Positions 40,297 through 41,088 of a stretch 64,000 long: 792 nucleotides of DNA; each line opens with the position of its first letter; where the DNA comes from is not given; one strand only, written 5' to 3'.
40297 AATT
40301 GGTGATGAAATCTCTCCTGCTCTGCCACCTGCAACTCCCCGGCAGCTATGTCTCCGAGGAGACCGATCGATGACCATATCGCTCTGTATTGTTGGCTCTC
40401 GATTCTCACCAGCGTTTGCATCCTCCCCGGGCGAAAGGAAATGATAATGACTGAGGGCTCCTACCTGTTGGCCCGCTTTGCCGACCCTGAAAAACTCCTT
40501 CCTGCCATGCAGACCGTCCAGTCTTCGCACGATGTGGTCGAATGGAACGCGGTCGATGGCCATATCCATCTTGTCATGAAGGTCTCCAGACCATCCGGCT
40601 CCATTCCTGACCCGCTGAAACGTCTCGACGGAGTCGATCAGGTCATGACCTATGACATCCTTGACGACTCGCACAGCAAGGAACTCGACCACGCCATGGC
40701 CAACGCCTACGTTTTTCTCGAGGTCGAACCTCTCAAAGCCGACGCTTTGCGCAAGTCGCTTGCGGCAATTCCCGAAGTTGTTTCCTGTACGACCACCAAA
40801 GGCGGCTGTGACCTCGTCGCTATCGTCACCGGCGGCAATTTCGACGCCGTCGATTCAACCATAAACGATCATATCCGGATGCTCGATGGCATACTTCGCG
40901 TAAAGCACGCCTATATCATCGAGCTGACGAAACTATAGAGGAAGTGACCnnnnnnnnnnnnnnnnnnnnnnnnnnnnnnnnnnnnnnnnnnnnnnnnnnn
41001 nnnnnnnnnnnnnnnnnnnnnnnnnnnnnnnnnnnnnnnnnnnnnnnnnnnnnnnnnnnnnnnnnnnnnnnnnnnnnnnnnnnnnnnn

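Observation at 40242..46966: Bfu/Stn-like putative electron-bifurcating operon: NuoE-like, NuoF-like with extra Fe-S domains, and a giant 2Fe-2S/GltD/pseudo-formate-dehydrogenase fusion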

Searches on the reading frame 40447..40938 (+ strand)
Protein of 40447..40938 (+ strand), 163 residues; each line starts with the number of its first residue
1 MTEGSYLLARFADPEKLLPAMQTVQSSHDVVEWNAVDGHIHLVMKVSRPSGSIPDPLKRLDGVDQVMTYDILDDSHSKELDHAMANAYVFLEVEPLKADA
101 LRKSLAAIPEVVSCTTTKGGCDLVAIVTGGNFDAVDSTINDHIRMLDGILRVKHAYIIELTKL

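Call 8: search_protein_families(library=pfam, proteins=[window:40447-40938:+], max_evalue=0.01)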
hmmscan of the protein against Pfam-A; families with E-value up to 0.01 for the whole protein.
window:40447-40938:+ (163 aa): 3 families
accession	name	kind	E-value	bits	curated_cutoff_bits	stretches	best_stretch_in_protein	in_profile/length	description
PF01037.27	AsnC_trans_reg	-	7.8e-11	42.2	25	1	90-154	2-67/73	Lrp/AsnC ligand binding domain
PF22482.2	AsnC_trans_reg_3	-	2.8e-05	24.6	24.4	1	100-162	26-87/95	PF0864 C-terminal dimeric alpha+beta barrel domain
PF03927.19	NapD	-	0.0045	17.5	28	1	92-156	9-71/76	NapD protein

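Call 9: search_protein_families(library=ncbifam, proteins=[window:40447-40938:+], max_evalue=0.01)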
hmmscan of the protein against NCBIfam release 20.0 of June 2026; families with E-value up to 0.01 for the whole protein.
window:40447-40938:+ (163 aa): 1 family
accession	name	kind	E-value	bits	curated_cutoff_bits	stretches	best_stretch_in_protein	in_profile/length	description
NF040947.1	trans_reg_LysM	equivalog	0.00078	19.2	180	1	86-154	61-129/136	HTH-type transcriptional regulator LysM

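Call 38: find_homologous_proteins(query=window:40447-40935:+, max_evalue=0.001)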
Query window:40447-40935:+ (163 aa): 24 proteins with E <= 0.001 among 61 candidates.
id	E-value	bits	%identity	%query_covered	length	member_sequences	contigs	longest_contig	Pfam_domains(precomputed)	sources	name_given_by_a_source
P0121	3.2e-92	325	91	100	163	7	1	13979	PF01037.29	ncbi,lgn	-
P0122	2.3e-82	293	80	100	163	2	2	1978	PF22482.3,PF01037.29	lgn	-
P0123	2.6e-76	273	78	100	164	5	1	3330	PF22482.3,PF01037.29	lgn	-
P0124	1.1e-74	268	74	100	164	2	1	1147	PF22482.3,PF01037.29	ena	-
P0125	8.9e-65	235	65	100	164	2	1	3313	PF22482.3,PF01037.29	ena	-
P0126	3.0e-62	227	64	100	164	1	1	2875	PF22482.3,PF01037.29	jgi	jgi:DNA-binding Lrp family transcriptional regulator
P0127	1.0e-60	222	62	100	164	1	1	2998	PF22482.3,PF01037.29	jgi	jgi:DNA-binding Lrp family transcriptional regulator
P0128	1.9e-60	221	62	100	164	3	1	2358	PF22482.3,PF01037.29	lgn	-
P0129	1.6e-59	218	62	100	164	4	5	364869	PF22482.3,PF01037.29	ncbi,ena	-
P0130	8.5e-51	190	54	98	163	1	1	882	PF01037.29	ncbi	-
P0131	4.5e-45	171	51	100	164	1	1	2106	PF01037.29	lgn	-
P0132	1.6e-43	166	49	100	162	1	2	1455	PF01037.29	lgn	-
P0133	3.1e-42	162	49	100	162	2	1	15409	PF01037.29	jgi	jgi:DNA-binding Lrp family transcriptional regulator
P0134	5.9e-42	161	45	100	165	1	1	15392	PF01037.29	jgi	jgi:DNA-binding Lrp family transcriptional regulator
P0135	2.9e-41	159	48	100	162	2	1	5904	PF01037.29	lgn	-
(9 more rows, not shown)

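Call 51: predict_structure(alignment_id=A2)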
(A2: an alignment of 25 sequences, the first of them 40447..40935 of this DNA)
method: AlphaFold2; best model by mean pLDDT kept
length: 163 residues; sequences in the alignment: 25
mean_pLDDT: 90.9   pTM: 0.86
mean pLDDT of the five models: 90.9, 89.0, 87.2, 77.4, 77.1
residues with pLDDT >= 90: 115; 70-90: 43; 50-70: 4; < 50: 1
segments of 3 or more residues with pLDDT < 50: none
pLDDT, mean of each block of 10 residues (from residue 1): 89 87 90 90 93 89 93 82 92 94 94 92 95 97 96 91 54
secondary structure, 60 per line:
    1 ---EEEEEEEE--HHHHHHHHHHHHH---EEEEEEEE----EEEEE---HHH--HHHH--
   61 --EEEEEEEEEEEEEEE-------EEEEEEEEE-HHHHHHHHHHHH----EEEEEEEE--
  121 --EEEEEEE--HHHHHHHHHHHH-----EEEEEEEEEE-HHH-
elements in order: E4-11 H14-26 E30-37 E42-46 H55-58 E63-77 E85-93 H95-106 E111-118 E123-129 H132-143 E149-158

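Call 53: fold_search(model_id=the predicted structure, library=pdb)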
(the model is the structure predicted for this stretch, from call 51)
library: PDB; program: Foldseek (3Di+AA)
matches with E <= 10: 1419; with E <= 0.001: 32
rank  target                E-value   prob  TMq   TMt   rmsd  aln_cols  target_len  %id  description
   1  3f44                  1.4e-05  1.00  0.60  0.49   5.1       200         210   12  Crystal structure of putative monooxygenase (YP_193413.1) from Lactobacillus acidophilus NCFM at 1.55 A resolution (released 2008-11-18)
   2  5f9p_B                1.7e-05  1.00  0.56  0.42   6.0       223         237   11  Crystal structure study of anthrone oxidase-like protein (released 2016-12-14)
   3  4czc                  2.4e-05  1.00  0.74  0.41   7.8       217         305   12  Crystal structure of the siroheme decarboxylase NirDL in co-complex with iron-uroporphyrin III analogue (released 2014-07-30)
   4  9kdp_B                5.0e-05  1.00  0.56  0.42   5.7       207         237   11  Crystal structure of monooxygenase PenE (released 2025-07-09)
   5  9kdp_C                5.9e-05  1.00  0.53  0.42   6.0       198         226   11  Crystal structure of monooxygenase PenE (released 2025-07-09)
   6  7fby                  7.0e-05  1.00  0.45  0.48   2.6        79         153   23  Crystal Structure of PH0140 from Pyrococcus horikosii OT3 (released 2022-07-20)
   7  4ae5_B                7.0e-05  1.00  0.53  0.53   5.1       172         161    9  STRUCTURE OF A MAJOR REGULATOR OF STAPHYLOCOCCAL PATHOGENESIS (released 2012-07-04)
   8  9kdp_D                7.4e-05  1.00  0.57  0.45   5.9       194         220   12  Crystal structure of monooxygenase PenE (released 2025-07-09)
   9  2djw_A                1.5e-04  1.00  0.45  0.89   1.1        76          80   25  Crystal structure of TTHA0845 from Thermus thermophilus HB8 (released 2006-09-12)
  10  4ae5_C                1.6e-04  1.00  0.55  0.57   4.6       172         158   10  STRUCTURE OF A MAJOR REGULATOR OF STAPHYLOCOCCAL PATHOGENESIS (released 2012-07-04)
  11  4ch7                  2.2e-04  1.00  0.70  0.39   8.0       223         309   12  Crystal structure of the siroheme decarboxylase NirDL (released 2014-07-30)
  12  9w4v_A                2.3e-04  1.00  0.45  0.49   1.2        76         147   22  Structure of transcription factor in complex with D-allo-Ile (released 2026-03-25)
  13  8ukm_A                2.3e-04  1.00  0.35  0.32  13.4       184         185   14  T33-ml30 - Designed Tetrahedral Protein Cage Using Machine Learning Algorithms (released 2024-03-06)
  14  4ae5_D                2.4e-04  1.00  0.56  0.57   4.7       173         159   10  STRUCTURE OF A MAJOR REGULATOR OF STAPHYLOCOCCAL PATHOGENESIS (released 2012-07-04)
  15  3mcs_A                2.4e-04  1.00  0.55  0.44   5.7       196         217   10  Crystal structure of Putative monooxygenase (FN1347) from FUSOBACTERIUM NUCLEATUM SUBSP. NUCLEATUM ATCC 25586 at 2.55  (released 2010-05-19)
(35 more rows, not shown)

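Call 55: find_homologous_proteins(query=A2, max_evalue=0.001)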
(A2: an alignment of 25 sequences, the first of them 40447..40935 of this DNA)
Query A2 (25 sequences) (163 aa, profile of the alignment): 82 proteins with E <= 0.001 among 4029 candidates.
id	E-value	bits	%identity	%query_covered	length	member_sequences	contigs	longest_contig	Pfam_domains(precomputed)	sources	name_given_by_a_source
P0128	2.3e-74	267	62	100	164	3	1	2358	PF22482.3,PF01037.29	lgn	-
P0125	3.5e-74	266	65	100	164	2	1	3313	PF22482.3,PF01037.29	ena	-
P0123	1.2e-73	264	78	100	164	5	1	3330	PF22482.3,PF01037.29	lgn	-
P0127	1.5e-73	264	62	100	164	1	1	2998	PF22482.3,PF01037.29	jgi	jgi:DNA-binding Lrp family transcriptional regulator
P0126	1.8e-73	264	64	100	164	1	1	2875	PF22482.3,PF01037.29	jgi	jgi:DNA-binding Lrp family transcriptional regulator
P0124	8.1e-72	258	74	100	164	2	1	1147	PF22482.3,PF01037.29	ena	-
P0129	1.3e-71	258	62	100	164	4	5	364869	PF22482.3,PF01037.29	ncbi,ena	-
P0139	4.5e-70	253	39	100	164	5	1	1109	PF01037.29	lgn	-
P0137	4.8e-70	253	43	100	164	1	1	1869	PF01037.29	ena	-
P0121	6.7e-70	252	91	100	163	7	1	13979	PF01037.29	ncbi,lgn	-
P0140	1.0e-68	248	38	100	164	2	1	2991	PF01037.29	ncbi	ncbi:MAG: Lrp/AsnC ligand binding domain-containing protein [candidate division Zixibacteria bacteri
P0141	1.3e-68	248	40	100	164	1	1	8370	PF01037.29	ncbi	-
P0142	4.2e-68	246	37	100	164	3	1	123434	PF01037.29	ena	-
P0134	7.2e-68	246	45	100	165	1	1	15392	PF01037.29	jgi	jgi:DNA-binding Lrp family transcriptional regulator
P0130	2.3e-67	244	54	98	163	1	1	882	PF01037.29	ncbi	-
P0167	2.0e-55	205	40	100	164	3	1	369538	PF01037.29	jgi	-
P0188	3.5e-39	152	33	97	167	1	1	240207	PF01037.29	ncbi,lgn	-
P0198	2.6e-33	133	34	100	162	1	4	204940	-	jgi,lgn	jgi:hypothetical protein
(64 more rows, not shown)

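Call 56: find_encoding_contigs(protein=P0198, flank=7000, max_places=2)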
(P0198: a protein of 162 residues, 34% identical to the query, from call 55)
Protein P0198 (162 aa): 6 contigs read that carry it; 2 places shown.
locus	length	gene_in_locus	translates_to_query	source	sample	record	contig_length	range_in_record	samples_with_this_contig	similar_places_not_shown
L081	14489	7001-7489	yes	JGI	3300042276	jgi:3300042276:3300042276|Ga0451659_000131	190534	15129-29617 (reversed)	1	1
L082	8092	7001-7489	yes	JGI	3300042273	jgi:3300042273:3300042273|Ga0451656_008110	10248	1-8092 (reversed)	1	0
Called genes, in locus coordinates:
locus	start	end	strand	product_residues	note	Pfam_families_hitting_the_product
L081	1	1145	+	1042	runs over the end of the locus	PF00092:VWA, PF13519:VWA_2, PF18962:Por_Secre_tail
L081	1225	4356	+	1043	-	PF00092:VWA, PF13519:VWA_2, PF06832:BiPBP_C (faint), PF18962:Por_Secre_tail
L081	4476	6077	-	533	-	-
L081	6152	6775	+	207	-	PF02245:Pur_DNA_glyco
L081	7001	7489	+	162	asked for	-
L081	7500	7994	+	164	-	PF01257:2Fe-2S_thioredx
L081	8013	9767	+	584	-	PF01257:2Fe-2S_thioredx (weak), PF12837:Fer4_6 (faint), PF01512:Complex1_51K, PF10589:NADH_4Fe-4S, PF13237:Fer4_10 (weak), PF14697:Fer4_21 (weak), PF12838:Fer4_7 (weak), PF13187:Fer4_9, +2 more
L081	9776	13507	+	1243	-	PF13510:Fer2_4, PF14691:Fer4_20, PF07992:Pyr_redox_2, PF13450:NAD_binding_8, PF12838:Fer4_7, PF14697:Fer4_21, PF22117:Fer4_Nqo3, PF04879:Molybdop_Fe4S4, +7 more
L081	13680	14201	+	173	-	PF03190:Thioredox_DsbH (weak), PF13899:Thioredoxin_7, PF13098:Thioredoxin_2 (weak)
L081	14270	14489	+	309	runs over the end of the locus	-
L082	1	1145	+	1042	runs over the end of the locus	PF00092:VWA, PF13519:VWA_2, PF18962:Por_Secre_tail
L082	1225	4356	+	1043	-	PF00092:VWA, PF13519:VWA_2, PF06832:BiPBP_C (faint), PF18962:Por_Secre_tail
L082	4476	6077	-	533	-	-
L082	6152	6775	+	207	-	PF02245:Pur_DNA_glyco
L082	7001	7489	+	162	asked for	-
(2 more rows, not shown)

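Call 57: find_encoding_contigs(protein=P0167, flank=7000, max_places=1)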
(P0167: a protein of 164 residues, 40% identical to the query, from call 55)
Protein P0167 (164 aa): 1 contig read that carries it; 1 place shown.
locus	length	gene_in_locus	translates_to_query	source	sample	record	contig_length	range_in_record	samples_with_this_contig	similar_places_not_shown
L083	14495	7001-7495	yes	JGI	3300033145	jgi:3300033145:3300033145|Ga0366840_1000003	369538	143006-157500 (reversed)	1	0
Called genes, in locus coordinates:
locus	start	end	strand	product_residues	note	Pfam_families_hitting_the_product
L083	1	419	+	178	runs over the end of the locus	-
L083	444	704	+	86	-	-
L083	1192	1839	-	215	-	PF04263:TPK_catalytic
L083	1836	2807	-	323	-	PF02685:Glucokinase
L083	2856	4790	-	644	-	PF00456:Transketolase_N, PF02779:Transket_pyr, PF02780:Transketolase_C, PF22613:Transketolase_C_1 (weak)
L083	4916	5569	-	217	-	PF00834:Ribul_P_3_epim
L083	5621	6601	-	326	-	PF08331:QueG_DUF1730, PF13187:Fer4_9 (faint), PF14697:Fer4_21 (faint), PF12838:Fer4_7 (faint), PF00037:Fer4 (weak), PF13484:Fer4_16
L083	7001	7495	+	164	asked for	PF01037:AsnC_trans_reg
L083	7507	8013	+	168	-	PF01257:2Fe-2S_thioredx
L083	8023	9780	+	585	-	PF01512:Complex1_51K, PF10589:NADH_4Fe-4S, PF00037:Fer4 (weak), PF13237:Fer4_10, PF12838:Fer4_7, PF13187:Fer4_9, PF00037:Fer4, PF12837:Fer4_6 (weak), +2 more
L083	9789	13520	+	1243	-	PF13510:Fer2_4, PF14691:Fer4_20, PF07992:Pyr_redox_2, PF13738:Pyr_redox_3, PF12838:Fer4_7, PF22117:Fer4_Nqo3, PF04879:Molybdop_Fe4S4, PF00384:Molybdopterin, +8 more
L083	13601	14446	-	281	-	-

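Call 58: find_encoding_contigs(protein=P0188, flank=7000, max_places=1)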
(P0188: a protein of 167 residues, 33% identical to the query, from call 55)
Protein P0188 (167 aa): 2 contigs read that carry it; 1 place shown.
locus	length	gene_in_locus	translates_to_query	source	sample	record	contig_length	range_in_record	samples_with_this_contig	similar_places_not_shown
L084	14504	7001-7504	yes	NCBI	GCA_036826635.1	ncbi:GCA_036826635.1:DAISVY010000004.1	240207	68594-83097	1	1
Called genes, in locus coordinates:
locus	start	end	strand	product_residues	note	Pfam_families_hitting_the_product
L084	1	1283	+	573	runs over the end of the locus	-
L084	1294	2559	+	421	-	-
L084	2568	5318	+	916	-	PF03219:TLC, PF07690:MFS_1, PF13646:HEAT_2 (weak), PF02985:HEAT (faint)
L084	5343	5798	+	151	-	PF00027:cNMP_binding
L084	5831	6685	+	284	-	PF01569:PAP2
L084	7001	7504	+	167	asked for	PF01037:AsnC_trans_reg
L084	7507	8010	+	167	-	PF01257:2Fe-2S_thioredx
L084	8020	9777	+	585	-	PF01512:Complex1_51K, PF10589:NADH_4Fe-4S, PF00037:Fer4 (weak), PF13237:Fer4_10 (weak), PF12838:Fer4_7, PF13187:Fer4_9 (weak), PF25160:LdpA_Fe-S-bd (weak), PF00037:Fer4, +2 more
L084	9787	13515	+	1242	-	PF13510:Fer2_4, PF14691:Fer4_20, PF07992:Pyr_redox_2, PF13450:NAD_binding_8, PF12838:Fer4_7, PF22117:Fer4_Nqo3, PF04879:Molybdop_Fe4S4, PF00384:Molybdopterin, +7 more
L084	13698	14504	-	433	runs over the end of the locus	PF02812:ELFV_dehydrog_N, PF00208:ELFV_dehydrog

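Call 87: search_protein_representatives(alignment_id=A2)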
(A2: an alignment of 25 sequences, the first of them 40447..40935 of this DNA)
Query: 25 sequences, 164 profile positions. Proteins with E-value up to 0.001 (for the whole library): 841; up to 1e-10: 147; up to 1e-30: 64. The best 150 are listed.
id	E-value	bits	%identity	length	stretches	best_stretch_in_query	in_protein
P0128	7.2e-75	266.7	-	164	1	1-164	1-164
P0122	8.4e-68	243.7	-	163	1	1-164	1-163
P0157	5.3e-62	224.9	-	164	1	1-164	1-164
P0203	4.0e-54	199.3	-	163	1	1-164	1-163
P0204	6.1e-54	198.7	-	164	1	1-164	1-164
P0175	2.1e-52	193.7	-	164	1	1-164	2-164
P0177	1.0e-50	188.2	-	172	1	1-163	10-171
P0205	1.1e-50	188.0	-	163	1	1-164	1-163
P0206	1.3e-49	184.6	-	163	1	5-164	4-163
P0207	2.1e-49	184.0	-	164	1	1-164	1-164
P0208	5.6e-49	182.5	-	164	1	1-164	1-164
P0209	5.9e-49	182.5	-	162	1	1-161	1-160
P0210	8.9e-49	181.9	-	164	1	1-164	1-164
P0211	1.2e-48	181.5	-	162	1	1-164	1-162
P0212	1.6e-48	181.0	-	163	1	4-164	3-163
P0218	4.1e-46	173.2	-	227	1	1-164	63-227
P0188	1.1e-39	152.3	-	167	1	1-160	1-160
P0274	9.0e-22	94.1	-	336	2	83-163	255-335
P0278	9.2e-21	90.8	-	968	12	111-145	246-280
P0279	2.2e-20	89.6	-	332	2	82-163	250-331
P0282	1.9e-18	83.2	-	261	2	78-160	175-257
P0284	2.4e-18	82.9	-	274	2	78-163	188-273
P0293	4.5e-15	72.3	-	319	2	5-164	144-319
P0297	1.8e-14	70.3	-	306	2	85-161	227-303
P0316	1.6e-12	64.0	-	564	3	45-154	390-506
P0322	5.8e-12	62.2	-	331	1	2-161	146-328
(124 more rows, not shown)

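Call 88: search_protein_families(library=pfam, proteins=[P0274, P0279, P0293, P0322, P0316, P0278, P0282, P0284, P0297, P0218], max_evalue=0.001)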
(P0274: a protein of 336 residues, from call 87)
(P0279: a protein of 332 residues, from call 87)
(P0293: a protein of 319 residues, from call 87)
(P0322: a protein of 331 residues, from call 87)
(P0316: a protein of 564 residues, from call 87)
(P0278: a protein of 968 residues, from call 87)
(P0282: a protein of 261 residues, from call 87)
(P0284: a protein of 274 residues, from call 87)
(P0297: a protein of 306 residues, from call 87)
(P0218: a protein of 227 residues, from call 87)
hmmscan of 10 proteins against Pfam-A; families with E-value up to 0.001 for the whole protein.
P0274 (336 aa): 2 families
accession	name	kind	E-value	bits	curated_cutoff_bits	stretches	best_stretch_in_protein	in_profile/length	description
PF00072.30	Response_reg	-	8.7e-21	74.6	30.2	1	6-119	1-109/111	Response regulator receiver domain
PF01037.27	AsnC_trans_reg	-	3.6e-16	59.2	25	2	159-215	10-66/73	Lrp/AsnC ligand binding domain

P0279 (332 aa): 3 families
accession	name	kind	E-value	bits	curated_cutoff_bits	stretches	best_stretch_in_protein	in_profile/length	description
PF00072.30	Response_reg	-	2.1e-18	67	30.2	1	5-117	1-108/111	Response regulator receiver domain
PF01037.27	AsnC_trans_reg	-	9.4e-18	64.3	25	2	152-213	5-66/73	Lrp/AsnC ligand binding domain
PF22482.2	AsnC_trans_reg_3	-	4.2e-07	30.4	24.4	0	164-214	30-79/95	PF0864 C-terminal dimeric alpha+beta barrel domain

P0293 (319 aa): 4 families
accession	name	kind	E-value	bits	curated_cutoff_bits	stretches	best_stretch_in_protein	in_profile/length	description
PF00072.30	Response_reg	-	1.1e-21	77.5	30.2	1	6-117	1-110/111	Response regulator receiver domain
PF01037.27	AsnC_trans_reg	-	3e-10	40.3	25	1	151-207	6-63/73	Lrp/AsnC ligand binding domain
PF03927.19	NapD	-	0.0003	21.2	28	0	246-308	6-67/76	NapD protein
PF06490.17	FleQ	-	0.00047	20.9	22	0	5-117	1-103/108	Flagellar regulatory protein FleQ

P0322 (331 aa): 3 families
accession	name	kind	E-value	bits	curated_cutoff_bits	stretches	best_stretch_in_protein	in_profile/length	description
PF00072.30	Response_reg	-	3.8e-24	85.4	30.2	1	5-119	1-110/111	Response regulator receiver domain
PF01037.27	AsnC_trans_reg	-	3.7e-08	33.6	25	1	166-217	16-68/73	Lrp/AsnC ligand binding domain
PF06490.17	FleQ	-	0.00019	22.2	22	0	4-120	1-104/108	Flagellar regulatory protein FleQ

P0316 (564 aa): 2 families
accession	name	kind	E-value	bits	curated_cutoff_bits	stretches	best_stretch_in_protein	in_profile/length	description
PF01037.27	AsnC_trans_reg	-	1.1e-27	96.2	25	3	162-227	4-70/73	Lrp/AsnC ligand binding domain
PF22482.2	AsnC_trans_reg_3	-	2e-09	37.9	24.4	0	174-227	30-82/95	PF0864 C-terminal dimeric alpha+beta barrel domain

P0278 (968 aa): 5 families
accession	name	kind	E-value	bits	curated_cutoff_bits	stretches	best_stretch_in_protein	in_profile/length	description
PF14720.11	NiFe_hyd_SSU_C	-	6.4e-23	81.4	27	0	819-864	7-52/80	NiFe/NiFeSe hydrogenase small subunit C-terminal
PF04654.17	DUF599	-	1e-14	54.9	27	0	900-949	132-180/211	Protein of unknown function, DUF599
PF05080.17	DUF681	-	9.4e-09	36.3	25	0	301-357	3-59/101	Protein of unknown function (DUF681)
PF04557.20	tRNA_synt_1c_R2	-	3e-08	34.8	25.1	0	437-461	64-88/94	Glutaminyl-tRNA synthetase, non-specific RNA binding region part 2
PF02068.22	Metallothio_PEC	-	3.8e-06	27.5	31.8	0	446-479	36-69/75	Plant PEC family metallothionein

P0282 (261 aa): 3 families
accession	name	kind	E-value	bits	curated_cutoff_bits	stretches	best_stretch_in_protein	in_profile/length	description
PF01037.27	AsnC_trans_reg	-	2.8e-13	50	25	2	85-139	11-65/73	Lrp/AsnC ligand binding domain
PF00072.30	Response_reg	-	0.00027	21.5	30.2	0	3-42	69-108/111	Response regulator receiver domain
PF22482.2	AsnC_trans_reg_3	-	0.00057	20.4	24.4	0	93-145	32-83/95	PF0864 C-terminal dimeric alpha+beta barrel domain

P0284 (274 aa): 1 family
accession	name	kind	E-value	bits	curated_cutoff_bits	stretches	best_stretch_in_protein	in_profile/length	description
PF01037.27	AsnC_trans_reg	-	3.3e-17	62.6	25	2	94-160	1-68/73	Lrp/AsnC ligand binding domain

P0297 (306 aa): 2 families
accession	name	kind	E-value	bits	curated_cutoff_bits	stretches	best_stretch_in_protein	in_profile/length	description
PF01037.27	AsnC_trans_reg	-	6.6e-10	39.2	25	1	232-296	1-66/73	Lrp/AsnC ligand binding domain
PF00072.30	Response_reg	-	1.1e-05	26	30.2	1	5-112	1-111/111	Response regulator receiver domain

P0218 (227 aa): 1 family
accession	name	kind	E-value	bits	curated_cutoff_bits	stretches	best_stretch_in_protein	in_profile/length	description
PF01037.27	AsnC_trans_reg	-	1.6e-07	31.5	25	1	153-221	1-70/73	Lrp/AsnC ligand binding domain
